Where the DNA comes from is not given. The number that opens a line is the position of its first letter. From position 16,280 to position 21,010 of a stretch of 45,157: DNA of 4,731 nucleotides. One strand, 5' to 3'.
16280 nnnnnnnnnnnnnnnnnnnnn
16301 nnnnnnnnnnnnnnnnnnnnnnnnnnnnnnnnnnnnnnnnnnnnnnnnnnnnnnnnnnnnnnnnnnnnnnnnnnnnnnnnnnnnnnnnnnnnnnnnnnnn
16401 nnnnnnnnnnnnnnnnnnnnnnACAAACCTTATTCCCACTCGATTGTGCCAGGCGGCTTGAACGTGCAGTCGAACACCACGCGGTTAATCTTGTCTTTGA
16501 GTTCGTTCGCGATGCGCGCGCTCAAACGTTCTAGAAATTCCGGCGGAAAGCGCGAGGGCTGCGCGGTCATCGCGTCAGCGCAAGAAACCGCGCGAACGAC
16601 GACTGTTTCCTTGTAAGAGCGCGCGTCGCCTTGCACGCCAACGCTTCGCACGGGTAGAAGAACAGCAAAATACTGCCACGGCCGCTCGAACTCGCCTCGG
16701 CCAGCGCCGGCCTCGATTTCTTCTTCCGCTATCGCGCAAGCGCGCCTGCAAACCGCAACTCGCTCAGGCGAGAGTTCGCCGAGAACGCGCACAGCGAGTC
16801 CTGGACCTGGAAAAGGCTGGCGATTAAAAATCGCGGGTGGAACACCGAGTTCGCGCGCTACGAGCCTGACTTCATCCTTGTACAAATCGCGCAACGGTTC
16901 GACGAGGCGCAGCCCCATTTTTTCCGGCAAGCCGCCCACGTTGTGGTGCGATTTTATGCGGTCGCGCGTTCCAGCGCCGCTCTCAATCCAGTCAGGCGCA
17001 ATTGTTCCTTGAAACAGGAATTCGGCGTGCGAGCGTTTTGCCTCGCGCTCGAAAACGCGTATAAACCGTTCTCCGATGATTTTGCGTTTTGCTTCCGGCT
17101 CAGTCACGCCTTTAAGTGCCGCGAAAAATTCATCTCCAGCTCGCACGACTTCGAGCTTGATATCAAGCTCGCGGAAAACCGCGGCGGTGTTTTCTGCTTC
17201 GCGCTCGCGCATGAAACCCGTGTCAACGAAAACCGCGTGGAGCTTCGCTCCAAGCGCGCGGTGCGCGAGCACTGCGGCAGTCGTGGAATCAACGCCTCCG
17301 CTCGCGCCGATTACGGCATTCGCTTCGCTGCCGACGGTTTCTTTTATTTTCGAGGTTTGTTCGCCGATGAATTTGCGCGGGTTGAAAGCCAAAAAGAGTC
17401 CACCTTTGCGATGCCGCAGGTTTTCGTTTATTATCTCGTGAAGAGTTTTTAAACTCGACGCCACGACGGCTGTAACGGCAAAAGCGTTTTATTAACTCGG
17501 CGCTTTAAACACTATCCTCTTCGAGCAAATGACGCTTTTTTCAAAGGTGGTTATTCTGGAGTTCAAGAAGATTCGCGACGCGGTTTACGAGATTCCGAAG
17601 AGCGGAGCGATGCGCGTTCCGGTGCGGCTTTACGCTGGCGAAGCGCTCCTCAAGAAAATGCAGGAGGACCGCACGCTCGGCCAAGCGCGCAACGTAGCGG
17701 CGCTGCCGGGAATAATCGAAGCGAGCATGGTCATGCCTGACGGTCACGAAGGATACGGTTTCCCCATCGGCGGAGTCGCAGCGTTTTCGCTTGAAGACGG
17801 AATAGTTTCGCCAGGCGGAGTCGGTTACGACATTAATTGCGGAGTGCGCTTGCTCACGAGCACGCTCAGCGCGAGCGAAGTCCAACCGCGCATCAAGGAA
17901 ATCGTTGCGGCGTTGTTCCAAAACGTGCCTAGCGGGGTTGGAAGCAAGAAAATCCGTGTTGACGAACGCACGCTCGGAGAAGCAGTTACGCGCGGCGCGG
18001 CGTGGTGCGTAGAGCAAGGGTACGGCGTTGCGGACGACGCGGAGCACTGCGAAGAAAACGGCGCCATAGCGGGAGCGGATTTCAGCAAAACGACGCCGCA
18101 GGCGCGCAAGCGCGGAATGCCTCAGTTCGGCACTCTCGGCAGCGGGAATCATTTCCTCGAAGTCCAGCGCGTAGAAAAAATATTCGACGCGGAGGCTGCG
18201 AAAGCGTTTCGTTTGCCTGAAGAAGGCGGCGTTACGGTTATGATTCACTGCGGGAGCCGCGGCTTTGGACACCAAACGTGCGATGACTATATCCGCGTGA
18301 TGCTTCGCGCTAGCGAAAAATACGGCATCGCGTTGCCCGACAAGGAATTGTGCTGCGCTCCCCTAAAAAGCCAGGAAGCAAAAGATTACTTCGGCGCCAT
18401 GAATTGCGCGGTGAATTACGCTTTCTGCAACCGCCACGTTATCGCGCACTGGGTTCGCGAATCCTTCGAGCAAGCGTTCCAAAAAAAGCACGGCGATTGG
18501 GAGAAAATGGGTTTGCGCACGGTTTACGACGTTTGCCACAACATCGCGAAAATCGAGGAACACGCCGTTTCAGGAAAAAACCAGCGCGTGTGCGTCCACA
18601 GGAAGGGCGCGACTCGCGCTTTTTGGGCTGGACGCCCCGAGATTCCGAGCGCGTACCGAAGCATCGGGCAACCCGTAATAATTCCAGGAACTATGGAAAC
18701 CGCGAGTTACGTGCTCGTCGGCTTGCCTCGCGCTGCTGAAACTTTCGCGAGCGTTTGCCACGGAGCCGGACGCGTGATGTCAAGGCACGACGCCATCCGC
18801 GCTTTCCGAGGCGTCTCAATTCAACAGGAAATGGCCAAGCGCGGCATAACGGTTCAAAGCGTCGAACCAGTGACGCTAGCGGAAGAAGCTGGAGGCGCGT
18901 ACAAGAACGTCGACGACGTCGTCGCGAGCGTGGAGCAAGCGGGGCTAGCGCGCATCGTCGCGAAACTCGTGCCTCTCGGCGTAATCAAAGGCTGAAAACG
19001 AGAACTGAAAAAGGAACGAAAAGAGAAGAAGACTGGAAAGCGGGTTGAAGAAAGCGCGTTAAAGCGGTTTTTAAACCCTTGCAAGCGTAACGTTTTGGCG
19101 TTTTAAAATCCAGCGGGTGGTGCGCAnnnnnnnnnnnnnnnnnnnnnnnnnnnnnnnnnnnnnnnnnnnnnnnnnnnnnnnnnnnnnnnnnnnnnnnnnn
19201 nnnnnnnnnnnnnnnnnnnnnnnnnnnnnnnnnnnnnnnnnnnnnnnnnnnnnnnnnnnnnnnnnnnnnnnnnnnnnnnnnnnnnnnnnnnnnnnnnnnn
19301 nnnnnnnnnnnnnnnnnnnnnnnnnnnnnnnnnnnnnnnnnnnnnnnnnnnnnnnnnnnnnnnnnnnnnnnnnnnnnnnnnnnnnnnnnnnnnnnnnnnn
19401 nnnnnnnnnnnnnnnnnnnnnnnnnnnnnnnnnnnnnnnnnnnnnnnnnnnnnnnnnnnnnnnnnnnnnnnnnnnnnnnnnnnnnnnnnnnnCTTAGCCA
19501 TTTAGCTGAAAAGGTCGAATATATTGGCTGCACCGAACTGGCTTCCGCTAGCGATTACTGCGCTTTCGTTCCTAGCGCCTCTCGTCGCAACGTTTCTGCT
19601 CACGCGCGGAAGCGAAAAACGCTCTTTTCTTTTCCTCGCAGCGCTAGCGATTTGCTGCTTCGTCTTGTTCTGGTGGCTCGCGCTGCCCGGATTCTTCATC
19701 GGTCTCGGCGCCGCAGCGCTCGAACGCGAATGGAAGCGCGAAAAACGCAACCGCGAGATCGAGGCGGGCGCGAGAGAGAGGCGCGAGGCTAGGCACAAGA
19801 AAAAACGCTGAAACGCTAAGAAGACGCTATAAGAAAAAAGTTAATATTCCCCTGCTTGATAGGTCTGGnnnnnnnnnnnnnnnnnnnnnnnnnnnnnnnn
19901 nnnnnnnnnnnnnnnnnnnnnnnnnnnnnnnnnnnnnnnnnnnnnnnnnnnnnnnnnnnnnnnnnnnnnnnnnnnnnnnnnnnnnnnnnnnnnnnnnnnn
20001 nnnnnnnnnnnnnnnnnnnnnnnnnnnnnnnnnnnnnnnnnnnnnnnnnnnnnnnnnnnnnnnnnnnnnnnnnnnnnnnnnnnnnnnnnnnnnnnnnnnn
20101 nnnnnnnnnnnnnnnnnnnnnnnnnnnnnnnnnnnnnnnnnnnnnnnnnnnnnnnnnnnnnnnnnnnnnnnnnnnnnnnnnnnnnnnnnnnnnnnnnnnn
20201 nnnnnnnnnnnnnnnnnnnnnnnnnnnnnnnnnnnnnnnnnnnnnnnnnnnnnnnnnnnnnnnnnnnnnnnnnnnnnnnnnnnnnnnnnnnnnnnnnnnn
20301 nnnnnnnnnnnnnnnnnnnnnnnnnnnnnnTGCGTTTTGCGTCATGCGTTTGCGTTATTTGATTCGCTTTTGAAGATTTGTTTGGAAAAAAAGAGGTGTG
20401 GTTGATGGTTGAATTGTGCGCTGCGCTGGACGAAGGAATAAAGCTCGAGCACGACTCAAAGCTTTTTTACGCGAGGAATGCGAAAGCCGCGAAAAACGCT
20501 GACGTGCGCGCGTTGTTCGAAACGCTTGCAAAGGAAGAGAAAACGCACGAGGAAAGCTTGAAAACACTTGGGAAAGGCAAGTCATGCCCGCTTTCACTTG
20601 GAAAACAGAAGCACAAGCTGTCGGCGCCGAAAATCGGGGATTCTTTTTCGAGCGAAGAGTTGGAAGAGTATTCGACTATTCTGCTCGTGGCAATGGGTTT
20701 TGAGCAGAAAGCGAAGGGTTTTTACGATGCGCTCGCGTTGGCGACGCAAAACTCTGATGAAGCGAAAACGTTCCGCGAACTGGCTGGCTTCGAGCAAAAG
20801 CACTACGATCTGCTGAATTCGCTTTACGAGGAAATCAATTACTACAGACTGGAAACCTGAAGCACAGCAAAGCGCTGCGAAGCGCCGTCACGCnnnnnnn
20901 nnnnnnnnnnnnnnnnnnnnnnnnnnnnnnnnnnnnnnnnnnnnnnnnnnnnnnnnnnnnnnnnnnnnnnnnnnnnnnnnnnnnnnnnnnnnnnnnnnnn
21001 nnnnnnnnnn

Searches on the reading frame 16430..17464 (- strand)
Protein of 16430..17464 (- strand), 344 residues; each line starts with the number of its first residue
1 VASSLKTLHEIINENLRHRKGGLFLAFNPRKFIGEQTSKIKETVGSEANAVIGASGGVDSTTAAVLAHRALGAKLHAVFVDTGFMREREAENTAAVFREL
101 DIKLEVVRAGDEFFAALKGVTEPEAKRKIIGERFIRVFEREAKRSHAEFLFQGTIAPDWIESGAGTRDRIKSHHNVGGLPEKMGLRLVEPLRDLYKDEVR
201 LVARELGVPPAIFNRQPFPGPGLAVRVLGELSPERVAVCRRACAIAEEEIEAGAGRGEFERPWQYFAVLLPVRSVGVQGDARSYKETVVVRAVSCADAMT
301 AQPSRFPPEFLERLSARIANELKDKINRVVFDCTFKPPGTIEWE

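Call 10: search_protein_families(library=pfam, proteins=[window:16430-17464:-], max_evalue=0.01)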
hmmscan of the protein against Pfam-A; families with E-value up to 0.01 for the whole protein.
window:16430-17464:- (344 aa): 6 families
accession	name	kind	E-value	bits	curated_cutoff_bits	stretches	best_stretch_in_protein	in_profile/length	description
PF00958.27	GMP_synt_C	-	1.3e-32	112.1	27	1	260-343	10-92/92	GMP synthase C terminal domain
PF02540.23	NAD_synthase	-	4.9e-14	52.5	21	2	48-113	19-85/242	NAD synthase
PF06508.19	QueC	-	7e-07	29.4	22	1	50-108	2-59/210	Queuosine biosynthesis protein QueC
PF01171.26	ATP_bind_3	-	4.3e-05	23.7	27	1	51-208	3-161/182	PP-loop family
PF00733.27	Asn_synthase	-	0.0065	16.6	21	1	55-122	25-93/354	Asparagine synthase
PF03054.22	tRNA_Me_trans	-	0.0087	16.2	20.6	0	51-109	4-72/202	tRNA methyl transferase HUP domain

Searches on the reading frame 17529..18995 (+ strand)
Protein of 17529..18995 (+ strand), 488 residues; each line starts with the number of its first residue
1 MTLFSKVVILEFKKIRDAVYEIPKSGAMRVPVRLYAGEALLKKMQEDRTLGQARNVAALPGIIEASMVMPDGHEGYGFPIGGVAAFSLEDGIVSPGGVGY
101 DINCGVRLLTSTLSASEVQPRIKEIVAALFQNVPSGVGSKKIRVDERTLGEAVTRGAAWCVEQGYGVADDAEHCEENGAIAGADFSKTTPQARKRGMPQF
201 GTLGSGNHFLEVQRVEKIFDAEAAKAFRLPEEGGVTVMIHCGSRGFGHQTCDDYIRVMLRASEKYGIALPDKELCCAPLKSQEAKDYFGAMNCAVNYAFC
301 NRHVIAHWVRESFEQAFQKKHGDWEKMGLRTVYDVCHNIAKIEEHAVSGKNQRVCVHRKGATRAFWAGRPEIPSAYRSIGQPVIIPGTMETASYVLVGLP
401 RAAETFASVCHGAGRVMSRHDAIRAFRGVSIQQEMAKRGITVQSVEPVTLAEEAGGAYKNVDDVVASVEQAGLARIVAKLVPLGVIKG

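Call 10: search_protein_families(library=pfam, proteins=[window:17529-18995:+], max_evalue=0.01)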
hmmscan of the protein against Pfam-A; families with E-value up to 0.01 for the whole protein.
window:17529-18995:+ (488 aa): 1 family
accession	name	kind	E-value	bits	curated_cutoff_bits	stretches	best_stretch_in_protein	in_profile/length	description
PF01139.22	RtcB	-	1e-168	562.4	27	1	52-488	1-426/426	tRNA-splicing ligase RtcB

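Call 39: find_related_loci(query=window:17529-18995:+, collection=genome_contigs, flank=2000)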
Query window:17529-18995:+ (488 aa) in genome_contigs; peptide patterns used: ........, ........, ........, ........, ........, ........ (x = any residue, [..] = any of these).
600 stretches matched a pattern (row limit reached: there are more); 594 encode a relative of the query (tblastn E <= 1e-3); the best 80 are kept; 80 distinct loci.
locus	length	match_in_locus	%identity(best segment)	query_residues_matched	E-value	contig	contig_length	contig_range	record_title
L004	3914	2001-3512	84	8-488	0e+0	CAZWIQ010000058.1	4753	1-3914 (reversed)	MAG TPA_asm: Candidatus Micrarchaeota archaeon isolate SRP098346_co1_177 genome assembly, contig: NODE_27379_length_4753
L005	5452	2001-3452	58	3-488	0e+0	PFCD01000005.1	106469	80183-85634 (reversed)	MAG: Candidatus Micrarchaeota archaeon CG10_big_fil_rev_8_21_14_0_10_45_29 CG10_8_21_14_0.10_scaffold_854_c, whole genom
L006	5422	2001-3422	59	13-488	0e+0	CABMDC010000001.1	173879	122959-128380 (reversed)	uncultured archaeon isolate LFW-121_3 genome assembly, contig: LFW1213_1, whole genome shotgun sequence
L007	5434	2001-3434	56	12-488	0e+0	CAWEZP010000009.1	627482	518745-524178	MAG: Candidatus Bathyarchaeota archaeon isolate MFD05942.bin.2.196 genome assembly, contig: contig_16906, whole genome s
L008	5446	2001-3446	55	9-488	5e-180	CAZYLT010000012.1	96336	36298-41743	MAG TPA_asm: uncultured archaeon isolate binchicken_co17_198 genome assembly, contig: NODE_668_length_96336_cov_110.1994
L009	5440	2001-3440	57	10-488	7e-180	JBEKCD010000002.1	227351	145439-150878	MAG: Candidatus Bathyarchaeia archaeon isolate SPRUCE 151 SPRUCE_151_2, whole genome shotgun sequence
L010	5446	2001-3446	55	9-488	8e-180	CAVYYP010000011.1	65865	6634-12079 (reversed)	MAG: Candidatus Bathyarchaeota archaeon isolate MFD02923.bin.1.72 genome assembly, contig: contig_48088, whole genome sh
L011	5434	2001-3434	56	12-488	1e-179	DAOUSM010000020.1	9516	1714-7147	MAG TPA_asm: Candidatus Bathyarchaeota archaeon isolate CSMAG_546 CSMAG_546_k127_40880_length_9516_cov_8.9548, whole gen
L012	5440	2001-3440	56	10-488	5e-179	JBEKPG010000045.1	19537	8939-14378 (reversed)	MAG: Candidatus Bathyarchaeia archaeon isolate SPRUCE 459 SPRUCE_459_45, whole genome shotgun sequence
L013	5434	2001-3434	56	12-488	1e-178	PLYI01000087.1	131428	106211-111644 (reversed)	MAG: Candidatus Bathyarchaeota archaeon isolate palsa_989 73.20120700_P3D.286_contig_50087, whole genome shotgun sequenc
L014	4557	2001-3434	56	12-488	0e+0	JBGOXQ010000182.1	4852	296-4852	MAG: Candidatus Bathyarchaeia archaeon isolate OBJ_0618_130150_63 k141_3499504_length_4852_cov_10.2721, whole genome sho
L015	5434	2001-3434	56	12-488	8e-178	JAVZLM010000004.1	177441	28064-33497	MAG: Candidatus Bathyarchaeia archaeon isolate DRTY-6_201907_bins_54 DRTY-6_201907_bins_54_scaffold_4, whole genome shot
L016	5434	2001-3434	55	12-488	7e-178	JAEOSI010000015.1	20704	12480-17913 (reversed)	MAG: Candidatus Wukongarchaeum yapensis isolate Yap4.bin4.70 contig-145_3035, whole genome shotgun sequence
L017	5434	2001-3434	56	12-488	2e-177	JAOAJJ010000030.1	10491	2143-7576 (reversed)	MAG: Candidatus Bathyarchaeota archaeon isolate SKW196 NODE_30_length_10491_cov_3.655080, whole genome shotgun sequence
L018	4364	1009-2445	56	12-488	0e+0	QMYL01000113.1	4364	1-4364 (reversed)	MAG: Candidatus Bathyarchaeota archaeon isolate B17_G17 B17_Guay17_scaffold_11290, whole genome shotgun sequence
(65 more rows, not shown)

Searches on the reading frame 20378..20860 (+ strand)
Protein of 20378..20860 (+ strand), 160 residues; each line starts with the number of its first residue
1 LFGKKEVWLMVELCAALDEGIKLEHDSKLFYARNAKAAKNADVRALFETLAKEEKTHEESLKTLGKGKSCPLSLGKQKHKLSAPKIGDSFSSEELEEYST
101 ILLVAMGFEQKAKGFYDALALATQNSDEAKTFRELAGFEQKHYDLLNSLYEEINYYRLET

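Call 79: search_protein_families(library=pfam, proteins=[window:20378-20860:+], max_evalue=0.01)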
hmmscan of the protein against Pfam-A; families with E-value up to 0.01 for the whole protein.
window:20378-20860:+ (160 aa): 3 families
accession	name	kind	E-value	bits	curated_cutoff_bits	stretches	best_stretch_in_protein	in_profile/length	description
PF02915.23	Rubrerythrin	-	4.1e-12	47.1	22.8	2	13-64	85-136/137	Rubrerythrin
PF13668.12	Ferritin_2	-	9.4e-05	23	24.7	1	21-149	10-135/138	Ferritin-like domain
PF09537.16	DUF2383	-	0.0045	17.6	30.8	1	16-63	5-52/111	Domain of unknown function (DUF2383)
